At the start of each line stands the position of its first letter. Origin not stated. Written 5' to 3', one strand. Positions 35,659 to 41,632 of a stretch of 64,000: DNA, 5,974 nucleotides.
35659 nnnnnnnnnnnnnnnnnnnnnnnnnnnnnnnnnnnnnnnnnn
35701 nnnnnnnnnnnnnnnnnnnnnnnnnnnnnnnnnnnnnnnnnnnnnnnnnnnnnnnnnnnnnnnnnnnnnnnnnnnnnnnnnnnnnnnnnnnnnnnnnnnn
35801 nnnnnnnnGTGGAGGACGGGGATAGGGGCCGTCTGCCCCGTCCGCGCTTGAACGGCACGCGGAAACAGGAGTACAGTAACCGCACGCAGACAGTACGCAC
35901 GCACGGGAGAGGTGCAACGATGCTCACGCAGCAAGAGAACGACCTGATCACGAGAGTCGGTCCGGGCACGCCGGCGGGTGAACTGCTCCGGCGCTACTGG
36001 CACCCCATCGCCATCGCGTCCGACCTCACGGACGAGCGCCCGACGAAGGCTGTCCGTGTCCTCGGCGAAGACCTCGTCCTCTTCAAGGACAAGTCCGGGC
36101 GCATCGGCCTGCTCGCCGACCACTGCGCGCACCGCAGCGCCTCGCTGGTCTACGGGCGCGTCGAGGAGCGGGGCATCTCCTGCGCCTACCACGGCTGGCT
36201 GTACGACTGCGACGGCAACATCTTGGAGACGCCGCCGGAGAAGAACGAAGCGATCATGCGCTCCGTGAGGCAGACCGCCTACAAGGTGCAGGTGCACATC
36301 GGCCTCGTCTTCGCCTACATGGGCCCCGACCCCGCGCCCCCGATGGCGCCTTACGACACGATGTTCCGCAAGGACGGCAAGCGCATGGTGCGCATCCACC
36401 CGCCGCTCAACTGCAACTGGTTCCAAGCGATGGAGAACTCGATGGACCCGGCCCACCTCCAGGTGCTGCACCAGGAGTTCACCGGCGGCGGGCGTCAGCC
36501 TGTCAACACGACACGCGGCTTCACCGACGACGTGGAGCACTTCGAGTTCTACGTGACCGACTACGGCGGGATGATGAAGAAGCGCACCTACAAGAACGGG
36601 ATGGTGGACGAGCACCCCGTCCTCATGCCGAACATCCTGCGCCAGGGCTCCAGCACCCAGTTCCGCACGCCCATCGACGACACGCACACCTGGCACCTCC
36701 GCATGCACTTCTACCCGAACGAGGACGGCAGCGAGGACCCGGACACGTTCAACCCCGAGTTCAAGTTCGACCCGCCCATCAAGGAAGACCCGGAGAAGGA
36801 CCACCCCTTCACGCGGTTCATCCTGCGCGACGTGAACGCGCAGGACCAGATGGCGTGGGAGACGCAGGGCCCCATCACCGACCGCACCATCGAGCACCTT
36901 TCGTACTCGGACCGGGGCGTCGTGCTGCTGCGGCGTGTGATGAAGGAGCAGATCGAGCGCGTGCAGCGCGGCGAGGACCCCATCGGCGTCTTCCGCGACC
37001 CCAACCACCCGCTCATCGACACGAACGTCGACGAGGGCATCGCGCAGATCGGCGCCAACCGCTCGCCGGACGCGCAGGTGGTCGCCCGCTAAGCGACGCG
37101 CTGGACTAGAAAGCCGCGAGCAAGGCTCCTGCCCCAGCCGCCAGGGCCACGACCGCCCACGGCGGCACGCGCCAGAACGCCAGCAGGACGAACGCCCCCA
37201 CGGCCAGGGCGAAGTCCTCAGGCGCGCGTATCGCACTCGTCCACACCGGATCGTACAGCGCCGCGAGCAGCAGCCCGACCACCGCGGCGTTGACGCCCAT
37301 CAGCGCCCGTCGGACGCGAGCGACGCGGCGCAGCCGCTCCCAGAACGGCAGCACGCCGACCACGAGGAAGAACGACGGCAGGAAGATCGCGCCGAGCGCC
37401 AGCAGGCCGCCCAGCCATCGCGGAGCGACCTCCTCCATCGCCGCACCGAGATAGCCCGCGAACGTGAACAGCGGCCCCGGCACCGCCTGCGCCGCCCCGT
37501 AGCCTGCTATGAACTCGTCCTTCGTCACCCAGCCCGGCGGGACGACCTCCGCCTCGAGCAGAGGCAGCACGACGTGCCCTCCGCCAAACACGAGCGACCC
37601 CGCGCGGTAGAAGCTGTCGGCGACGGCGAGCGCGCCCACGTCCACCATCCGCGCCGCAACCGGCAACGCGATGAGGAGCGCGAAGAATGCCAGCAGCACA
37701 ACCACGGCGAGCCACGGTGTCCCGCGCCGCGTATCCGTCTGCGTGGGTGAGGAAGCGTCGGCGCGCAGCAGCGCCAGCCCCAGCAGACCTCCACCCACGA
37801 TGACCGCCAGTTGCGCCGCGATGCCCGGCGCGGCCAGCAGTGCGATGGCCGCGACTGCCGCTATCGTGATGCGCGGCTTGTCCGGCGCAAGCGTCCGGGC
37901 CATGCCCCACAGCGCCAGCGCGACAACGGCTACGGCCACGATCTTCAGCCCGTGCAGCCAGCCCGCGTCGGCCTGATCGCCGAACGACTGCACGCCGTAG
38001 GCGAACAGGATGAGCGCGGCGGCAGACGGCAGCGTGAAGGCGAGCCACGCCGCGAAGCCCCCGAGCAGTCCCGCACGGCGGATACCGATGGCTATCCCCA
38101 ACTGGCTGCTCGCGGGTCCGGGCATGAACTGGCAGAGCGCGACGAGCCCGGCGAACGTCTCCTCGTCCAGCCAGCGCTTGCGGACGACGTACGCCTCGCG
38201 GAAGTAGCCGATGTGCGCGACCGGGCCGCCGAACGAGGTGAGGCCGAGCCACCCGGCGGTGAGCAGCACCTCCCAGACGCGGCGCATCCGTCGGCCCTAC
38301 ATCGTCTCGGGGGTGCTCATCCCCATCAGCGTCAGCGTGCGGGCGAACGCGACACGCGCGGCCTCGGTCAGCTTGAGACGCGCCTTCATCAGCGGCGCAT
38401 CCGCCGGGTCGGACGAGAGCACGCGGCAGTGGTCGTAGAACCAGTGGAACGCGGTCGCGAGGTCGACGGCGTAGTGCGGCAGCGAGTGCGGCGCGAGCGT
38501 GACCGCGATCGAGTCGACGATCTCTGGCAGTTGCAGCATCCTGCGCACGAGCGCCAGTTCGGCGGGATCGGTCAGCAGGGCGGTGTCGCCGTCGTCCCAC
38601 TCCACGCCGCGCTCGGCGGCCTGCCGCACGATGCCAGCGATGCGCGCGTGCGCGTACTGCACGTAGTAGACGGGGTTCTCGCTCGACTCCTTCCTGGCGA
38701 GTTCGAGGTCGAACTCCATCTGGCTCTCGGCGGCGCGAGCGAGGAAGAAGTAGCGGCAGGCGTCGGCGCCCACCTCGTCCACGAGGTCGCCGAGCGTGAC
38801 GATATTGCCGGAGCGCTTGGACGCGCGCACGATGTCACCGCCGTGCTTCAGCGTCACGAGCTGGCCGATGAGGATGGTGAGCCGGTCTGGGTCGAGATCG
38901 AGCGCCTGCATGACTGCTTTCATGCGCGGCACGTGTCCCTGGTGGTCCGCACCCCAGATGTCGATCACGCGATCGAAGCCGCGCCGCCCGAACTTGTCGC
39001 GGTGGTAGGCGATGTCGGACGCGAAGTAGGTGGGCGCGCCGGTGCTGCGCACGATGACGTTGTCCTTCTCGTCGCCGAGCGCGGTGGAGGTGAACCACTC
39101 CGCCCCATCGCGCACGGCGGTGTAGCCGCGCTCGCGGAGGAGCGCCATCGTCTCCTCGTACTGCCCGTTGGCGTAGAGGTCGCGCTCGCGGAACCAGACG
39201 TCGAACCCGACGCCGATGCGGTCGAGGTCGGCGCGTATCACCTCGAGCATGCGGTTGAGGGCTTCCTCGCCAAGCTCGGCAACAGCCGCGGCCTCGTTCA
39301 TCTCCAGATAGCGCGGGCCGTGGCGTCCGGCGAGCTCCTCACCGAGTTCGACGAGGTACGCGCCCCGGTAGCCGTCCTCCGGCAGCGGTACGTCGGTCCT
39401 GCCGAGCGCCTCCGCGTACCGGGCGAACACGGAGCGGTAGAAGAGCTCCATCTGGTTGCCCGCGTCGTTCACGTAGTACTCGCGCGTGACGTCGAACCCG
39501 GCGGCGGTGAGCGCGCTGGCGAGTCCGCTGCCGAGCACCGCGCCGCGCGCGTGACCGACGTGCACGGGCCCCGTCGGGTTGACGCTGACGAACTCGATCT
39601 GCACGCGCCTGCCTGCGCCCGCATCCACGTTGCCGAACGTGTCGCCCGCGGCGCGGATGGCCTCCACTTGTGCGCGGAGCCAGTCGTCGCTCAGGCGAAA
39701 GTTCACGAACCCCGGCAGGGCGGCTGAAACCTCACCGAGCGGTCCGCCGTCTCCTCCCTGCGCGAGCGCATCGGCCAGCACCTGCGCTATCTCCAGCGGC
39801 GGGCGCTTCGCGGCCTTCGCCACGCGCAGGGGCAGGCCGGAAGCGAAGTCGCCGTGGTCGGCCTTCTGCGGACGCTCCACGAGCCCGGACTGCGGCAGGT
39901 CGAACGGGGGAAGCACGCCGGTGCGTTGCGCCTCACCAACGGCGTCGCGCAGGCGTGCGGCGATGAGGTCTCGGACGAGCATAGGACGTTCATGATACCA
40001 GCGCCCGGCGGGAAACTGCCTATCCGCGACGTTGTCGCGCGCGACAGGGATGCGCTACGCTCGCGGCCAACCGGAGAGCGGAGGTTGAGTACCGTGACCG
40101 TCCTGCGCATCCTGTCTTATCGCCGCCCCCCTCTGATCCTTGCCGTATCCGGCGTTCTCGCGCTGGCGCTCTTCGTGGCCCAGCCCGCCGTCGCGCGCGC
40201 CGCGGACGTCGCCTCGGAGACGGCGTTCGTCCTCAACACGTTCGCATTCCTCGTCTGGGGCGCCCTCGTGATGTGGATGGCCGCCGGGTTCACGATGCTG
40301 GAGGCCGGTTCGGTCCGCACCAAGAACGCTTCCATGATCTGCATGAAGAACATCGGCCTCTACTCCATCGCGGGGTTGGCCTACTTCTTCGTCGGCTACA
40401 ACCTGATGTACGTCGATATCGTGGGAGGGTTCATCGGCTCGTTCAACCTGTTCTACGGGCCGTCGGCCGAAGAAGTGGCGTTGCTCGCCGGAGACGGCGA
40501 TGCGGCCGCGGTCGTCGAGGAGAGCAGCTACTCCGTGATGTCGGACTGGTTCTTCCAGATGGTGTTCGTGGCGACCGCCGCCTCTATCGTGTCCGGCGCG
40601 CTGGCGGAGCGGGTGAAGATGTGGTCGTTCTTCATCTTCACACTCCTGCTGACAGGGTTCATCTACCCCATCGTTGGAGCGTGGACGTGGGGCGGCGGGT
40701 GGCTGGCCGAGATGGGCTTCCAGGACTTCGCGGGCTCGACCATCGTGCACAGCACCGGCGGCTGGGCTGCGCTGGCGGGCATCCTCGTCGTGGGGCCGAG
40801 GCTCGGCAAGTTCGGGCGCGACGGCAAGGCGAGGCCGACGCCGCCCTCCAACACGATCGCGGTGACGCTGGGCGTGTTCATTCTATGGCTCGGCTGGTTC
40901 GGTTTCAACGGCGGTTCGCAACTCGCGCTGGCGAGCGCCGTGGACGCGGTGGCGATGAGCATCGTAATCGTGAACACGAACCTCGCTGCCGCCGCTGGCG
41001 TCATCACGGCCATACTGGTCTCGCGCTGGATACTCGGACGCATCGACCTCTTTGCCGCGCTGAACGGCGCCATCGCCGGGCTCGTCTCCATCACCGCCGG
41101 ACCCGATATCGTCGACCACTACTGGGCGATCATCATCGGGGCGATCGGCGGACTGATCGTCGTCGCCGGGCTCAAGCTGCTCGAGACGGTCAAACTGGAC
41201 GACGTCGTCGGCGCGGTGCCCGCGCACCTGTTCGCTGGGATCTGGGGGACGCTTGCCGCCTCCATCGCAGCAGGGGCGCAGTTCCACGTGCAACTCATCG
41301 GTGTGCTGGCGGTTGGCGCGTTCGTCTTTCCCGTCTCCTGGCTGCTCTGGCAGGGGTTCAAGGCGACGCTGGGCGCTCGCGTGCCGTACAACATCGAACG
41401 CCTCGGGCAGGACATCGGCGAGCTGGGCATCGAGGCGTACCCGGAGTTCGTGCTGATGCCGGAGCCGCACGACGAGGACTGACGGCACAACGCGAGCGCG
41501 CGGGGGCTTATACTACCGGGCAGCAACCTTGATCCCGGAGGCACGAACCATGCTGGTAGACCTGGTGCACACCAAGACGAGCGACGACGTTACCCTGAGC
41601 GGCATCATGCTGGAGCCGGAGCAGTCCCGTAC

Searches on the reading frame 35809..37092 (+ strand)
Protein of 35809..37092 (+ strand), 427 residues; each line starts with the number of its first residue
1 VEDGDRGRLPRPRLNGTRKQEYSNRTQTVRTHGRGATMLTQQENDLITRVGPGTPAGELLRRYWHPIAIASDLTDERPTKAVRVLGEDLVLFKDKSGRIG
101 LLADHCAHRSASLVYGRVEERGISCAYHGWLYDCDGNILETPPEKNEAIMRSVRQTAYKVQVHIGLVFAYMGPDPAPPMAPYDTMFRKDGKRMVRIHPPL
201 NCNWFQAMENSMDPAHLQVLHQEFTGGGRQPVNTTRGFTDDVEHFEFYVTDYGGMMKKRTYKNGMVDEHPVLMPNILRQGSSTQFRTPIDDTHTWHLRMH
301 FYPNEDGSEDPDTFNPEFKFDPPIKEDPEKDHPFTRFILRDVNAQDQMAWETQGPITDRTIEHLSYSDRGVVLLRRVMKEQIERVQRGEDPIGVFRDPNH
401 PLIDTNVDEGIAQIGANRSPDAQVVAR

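Call 63: search_protein_families(library=pfam, proteins=[window:35809-37092:+], max_evalue=0.0001)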
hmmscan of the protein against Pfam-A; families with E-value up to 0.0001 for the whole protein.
window:35809-37092:+ (427 aa): 2 families
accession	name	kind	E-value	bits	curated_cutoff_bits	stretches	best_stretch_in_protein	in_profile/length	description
PF00355.32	Rieske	-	1.1e-18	67.3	20.3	1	64-146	2-83/88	Rieske [2Fe-2S] domain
PF19301.5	LigXa_C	-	3.4e-13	49.8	27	1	341-395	205-259/304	LigXa C-terminal domain like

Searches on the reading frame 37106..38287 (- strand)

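Call 63: search_protein_families(library=pfam, proteins=[window:37106-38287:-], max_evalue=0.0001)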
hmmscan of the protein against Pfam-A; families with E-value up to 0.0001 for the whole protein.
window:37106-38287:- (393 aa): 1 family
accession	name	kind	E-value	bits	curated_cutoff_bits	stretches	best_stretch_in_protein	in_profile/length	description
PF02417.20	Chromate_transp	-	1.6e-75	253.1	28.6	2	222-387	3-165/166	Chromate transporter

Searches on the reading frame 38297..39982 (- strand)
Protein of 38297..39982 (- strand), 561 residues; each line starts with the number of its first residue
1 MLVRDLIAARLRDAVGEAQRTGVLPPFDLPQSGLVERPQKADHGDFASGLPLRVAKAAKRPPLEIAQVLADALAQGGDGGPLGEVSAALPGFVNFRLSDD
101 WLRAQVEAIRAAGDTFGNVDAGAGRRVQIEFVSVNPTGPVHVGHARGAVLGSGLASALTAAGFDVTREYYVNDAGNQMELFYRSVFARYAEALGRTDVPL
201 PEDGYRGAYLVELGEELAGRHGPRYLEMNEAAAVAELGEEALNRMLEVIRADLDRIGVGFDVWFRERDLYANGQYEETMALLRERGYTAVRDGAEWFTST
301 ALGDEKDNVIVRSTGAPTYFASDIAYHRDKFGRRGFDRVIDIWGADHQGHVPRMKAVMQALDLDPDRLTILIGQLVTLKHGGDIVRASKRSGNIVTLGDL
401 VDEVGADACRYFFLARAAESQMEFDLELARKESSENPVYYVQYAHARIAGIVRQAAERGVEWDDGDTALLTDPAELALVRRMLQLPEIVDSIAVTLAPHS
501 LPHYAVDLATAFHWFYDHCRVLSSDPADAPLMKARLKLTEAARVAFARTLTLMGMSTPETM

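Call 63: search_protein_families(library=pfam, proteins=[window:38297-39982:-], max_evalue=0.0001)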
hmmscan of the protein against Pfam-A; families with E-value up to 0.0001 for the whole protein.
window:38297-39982:- (561 aa): 3 families
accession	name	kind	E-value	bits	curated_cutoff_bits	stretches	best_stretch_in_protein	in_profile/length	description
PF05746.21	DALR_1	-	9e-29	100.4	22.3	1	441-561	1-117/117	DALR anticodon binding domain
PF00750.26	tRNA-synt_1d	-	7.2e-23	81.5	23.3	1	118-405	13-299/349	tRNA synthetases class I (R), catalytic domain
PF03485.21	Arg_tRNA_synt_N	-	3.7e-14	53.5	21.5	1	7-97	3-85/85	Arginyl tRNA synthetase N terminal domain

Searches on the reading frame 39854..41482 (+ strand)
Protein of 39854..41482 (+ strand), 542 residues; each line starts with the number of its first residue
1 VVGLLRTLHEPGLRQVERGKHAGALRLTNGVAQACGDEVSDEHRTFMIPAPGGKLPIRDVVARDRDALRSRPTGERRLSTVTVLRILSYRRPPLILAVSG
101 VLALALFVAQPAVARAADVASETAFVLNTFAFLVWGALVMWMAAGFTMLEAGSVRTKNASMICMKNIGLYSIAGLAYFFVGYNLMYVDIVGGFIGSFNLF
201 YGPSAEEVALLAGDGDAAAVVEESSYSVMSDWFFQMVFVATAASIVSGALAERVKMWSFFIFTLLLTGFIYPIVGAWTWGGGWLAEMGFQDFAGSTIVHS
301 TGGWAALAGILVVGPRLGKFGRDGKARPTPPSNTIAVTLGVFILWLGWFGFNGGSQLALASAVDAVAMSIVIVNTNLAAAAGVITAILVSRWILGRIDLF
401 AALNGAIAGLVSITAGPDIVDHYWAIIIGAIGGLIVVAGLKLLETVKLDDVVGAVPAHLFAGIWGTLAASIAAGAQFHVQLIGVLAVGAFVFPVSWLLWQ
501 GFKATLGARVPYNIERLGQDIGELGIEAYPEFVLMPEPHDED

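Call 64: search_protein_families(library=pfam, proteins=[window:39854-41482:+], max_evalue=0.0001)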
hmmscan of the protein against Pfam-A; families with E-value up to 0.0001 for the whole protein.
window:39854-41482:+ (542 aa): 1 family
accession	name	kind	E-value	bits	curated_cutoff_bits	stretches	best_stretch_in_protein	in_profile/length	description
PF00909.26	Ammonium_transp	-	2.6e-96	323.2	23.2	1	132-529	3-399/399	Ammonium Transporter Family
